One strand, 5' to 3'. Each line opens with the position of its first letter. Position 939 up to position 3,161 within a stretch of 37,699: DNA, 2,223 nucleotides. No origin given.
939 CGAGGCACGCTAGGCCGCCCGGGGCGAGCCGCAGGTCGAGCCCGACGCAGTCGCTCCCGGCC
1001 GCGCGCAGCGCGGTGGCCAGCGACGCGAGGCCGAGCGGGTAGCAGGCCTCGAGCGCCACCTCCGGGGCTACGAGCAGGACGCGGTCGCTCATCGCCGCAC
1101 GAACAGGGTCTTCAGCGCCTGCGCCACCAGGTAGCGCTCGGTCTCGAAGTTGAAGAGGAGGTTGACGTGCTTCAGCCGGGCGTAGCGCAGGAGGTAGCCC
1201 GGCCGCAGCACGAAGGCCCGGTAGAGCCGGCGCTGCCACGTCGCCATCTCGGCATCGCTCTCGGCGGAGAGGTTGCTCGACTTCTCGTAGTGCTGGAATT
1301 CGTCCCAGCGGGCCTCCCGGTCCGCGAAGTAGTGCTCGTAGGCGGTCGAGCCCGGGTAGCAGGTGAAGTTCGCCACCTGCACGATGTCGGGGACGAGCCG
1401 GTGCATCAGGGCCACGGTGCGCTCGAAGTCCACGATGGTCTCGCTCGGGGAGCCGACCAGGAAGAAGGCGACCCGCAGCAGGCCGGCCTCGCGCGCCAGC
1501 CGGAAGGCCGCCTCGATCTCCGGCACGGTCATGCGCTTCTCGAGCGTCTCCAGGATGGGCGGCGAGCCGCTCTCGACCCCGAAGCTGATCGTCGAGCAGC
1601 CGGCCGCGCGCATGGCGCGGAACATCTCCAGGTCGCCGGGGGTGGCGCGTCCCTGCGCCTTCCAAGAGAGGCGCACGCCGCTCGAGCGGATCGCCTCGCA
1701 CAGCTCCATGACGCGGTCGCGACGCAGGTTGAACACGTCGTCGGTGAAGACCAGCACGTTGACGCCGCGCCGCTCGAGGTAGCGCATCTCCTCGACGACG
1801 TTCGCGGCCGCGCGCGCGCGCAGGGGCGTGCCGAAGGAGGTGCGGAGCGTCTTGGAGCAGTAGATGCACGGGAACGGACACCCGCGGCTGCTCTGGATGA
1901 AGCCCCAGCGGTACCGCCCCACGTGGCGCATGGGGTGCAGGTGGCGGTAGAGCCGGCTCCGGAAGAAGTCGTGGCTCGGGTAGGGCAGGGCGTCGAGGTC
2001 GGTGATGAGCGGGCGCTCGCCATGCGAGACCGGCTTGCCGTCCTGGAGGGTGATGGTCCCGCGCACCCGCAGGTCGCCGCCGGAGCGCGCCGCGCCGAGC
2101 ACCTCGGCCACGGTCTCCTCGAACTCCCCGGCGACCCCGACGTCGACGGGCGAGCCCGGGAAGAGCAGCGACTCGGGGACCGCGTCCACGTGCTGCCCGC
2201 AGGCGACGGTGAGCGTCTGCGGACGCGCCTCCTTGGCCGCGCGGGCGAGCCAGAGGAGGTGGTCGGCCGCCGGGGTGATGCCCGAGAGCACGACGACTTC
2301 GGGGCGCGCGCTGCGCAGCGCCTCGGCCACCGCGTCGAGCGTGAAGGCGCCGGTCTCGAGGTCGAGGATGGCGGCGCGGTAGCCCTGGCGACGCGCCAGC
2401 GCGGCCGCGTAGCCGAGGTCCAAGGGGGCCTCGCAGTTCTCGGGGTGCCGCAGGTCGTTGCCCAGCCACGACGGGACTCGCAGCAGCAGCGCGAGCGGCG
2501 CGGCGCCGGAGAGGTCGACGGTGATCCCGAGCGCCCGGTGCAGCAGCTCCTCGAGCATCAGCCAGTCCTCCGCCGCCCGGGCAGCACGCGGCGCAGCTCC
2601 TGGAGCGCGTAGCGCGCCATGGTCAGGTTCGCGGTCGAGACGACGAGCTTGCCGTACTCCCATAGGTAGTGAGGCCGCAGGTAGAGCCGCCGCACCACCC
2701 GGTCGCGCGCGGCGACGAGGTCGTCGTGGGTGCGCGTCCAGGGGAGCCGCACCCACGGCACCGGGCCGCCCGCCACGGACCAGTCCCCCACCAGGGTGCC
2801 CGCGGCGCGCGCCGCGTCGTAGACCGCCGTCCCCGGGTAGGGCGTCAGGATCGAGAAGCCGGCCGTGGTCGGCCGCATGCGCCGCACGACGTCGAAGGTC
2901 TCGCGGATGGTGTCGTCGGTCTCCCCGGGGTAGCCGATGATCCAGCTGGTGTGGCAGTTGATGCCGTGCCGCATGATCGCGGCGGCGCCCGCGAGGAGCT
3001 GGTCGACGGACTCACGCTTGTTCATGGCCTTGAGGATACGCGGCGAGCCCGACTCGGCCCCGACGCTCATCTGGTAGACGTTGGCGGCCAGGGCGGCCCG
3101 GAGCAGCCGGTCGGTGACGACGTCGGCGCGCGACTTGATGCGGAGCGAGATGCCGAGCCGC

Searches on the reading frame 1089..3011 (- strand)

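Call 14: search_protein_families(library=pfam, proteins=[window:1089-3011:-], max_evalue=0.01)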
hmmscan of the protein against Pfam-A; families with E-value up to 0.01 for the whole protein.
window:1089-3011:- (640 aa): 2 families
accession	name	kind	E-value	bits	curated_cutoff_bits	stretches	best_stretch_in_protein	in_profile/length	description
PF04055.27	Radical_SAM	-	3.9e-23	82.9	29.5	1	373-535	2-165/166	Radical SAM superfamily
PF02310.24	B12-binding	-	3e-15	56.6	32.1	1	191-304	9-120/121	B12 binding domain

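Call 55: search_protein_families(library=ncbifam, proteins=[window:1089-3011:-], max_evalue=0.001)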
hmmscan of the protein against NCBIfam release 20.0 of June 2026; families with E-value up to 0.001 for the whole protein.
window:1089-3011:- (640 aa): 25 families
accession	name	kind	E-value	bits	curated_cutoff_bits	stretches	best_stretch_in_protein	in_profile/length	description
TIGR03471.1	HpnJ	equivalog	7.1e-42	143.9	577.6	1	236-610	68-442/472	hopanoid biosynthesis associated radical SAM protein HpnJ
TIGR02026.1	BchE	equivalog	1.2e-40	139.9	481.35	1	199-610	25-436/497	magnesium-protoporphyrin IX monomethyl ester anaerobic oxidative cyclase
NF033070.1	rSAM_AprD4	equivalog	6.6e-34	117.6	500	1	305-557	137-386/456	AprD4 family radical SAM diol-dehydratase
NF050148.1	rSAM_ApyD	equivalog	5.2e-33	114.3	750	1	226-616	64-445/645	RiPP biosynthesis radical SAM protein ApyD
TIGR04367.1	HpnR_B12_rSAM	equivalog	6.4e-30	104.1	650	1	196-559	22-371/490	hopanoid C-3 methylase HpnR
TIGR04479.1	bcpD_PhpK_rSAM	subfamily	7e-28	97.3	600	1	372-552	244-422/504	PhpK family radical SAM P-methyltransferase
TIGR04072.2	rSAM_ladder_B12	equivalog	5.3e-25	87.9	360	1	372-541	183-351/443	lipid biosynthesis B12-binding/radical SAM protein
TIGR04295.1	B12_rSAM_oligo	hypoth_equivalog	8.3e-25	87.3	400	1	194-565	23-388/422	TIGR04295 family B12-binding domain-containing radical SAM protein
TIGR04013.1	B12_SAM_MJ_1487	hypoth_equivalog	8.8e-23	80.8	251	2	227-422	33-202/382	TIGR04013 family B12-binding domain/radical SAM domain-containing protein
TIGR04385.1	B12_rSAM_cofa1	equivalog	4.3e-22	78.9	450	1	257-539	91-364/438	B12 lower ligand biosynthesis radical SAM protein BzaD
NF038361.1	rSAM_Sden_1168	equivalog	7.7e-22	77.5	575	1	234-562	138-474/560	Sden_1168 family B12-binding radical SAM P-methyltransferase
TIGR04014.1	B12_SAM_MJ_0865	equivalog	2.5e-21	76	360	1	234-554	36-351/434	methyl-coenzyme M reductase glutamine C-methyltransferase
TIGR03975.1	rSAM_ocin_1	subfamily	1e-18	67.2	281.85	1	225-539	117-430/606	RiPP maturation radical SAM C-methyltransferase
NF040546.1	rSAM_CUAEP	equivalog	2.2e-16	59.6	500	1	194-537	11-339/468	CUAEP/CCAEP-tail radical SAM (seleno)protein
NF033712.0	B12_rSAM_KedN5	subfamily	2e-14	52.8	700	1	196-431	17-255/624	KedN5 family methylcobalamin-dependent radical SAM C-methyltransferase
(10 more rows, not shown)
